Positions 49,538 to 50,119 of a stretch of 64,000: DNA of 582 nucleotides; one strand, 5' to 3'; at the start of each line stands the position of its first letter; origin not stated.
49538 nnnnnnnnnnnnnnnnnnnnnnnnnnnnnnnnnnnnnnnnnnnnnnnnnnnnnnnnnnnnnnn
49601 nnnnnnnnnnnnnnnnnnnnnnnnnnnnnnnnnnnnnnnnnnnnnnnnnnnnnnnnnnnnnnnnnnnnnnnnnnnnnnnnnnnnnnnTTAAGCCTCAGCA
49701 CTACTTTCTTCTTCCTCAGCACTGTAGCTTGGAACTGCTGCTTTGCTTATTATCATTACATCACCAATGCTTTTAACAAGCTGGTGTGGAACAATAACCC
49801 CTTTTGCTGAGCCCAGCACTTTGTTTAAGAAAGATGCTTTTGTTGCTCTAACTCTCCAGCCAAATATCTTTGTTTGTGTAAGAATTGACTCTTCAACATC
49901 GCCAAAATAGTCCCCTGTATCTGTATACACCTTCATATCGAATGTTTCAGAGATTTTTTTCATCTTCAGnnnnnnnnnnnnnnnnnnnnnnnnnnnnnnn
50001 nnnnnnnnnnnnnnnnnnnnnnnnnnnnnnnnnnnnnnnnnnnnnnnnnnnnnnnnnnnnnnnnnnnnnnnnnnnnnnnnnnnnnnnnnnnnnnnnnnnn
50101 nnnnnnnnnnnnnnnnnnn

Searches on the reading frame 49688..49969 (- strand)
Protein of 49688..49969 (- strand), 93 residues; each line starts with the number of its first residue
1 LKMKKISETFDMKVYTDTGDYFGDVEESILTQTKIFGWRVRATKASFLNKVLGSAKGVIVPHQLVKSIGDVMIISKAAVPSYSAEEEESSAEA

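Call 94: search_protein_families(library=pfam, proteins=[window:49688-49969:-], max_evalue=0.01)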
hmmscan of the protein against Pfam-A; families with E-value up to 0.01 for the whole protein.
window:49688-49969:- (93 aa): 1 family
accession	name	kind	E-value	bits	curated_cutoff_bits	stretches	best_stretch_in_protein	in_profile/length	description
PF05239.21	PRC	-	0.00025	21.4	21.2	1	4-74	4-71/78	PRC-barrel domain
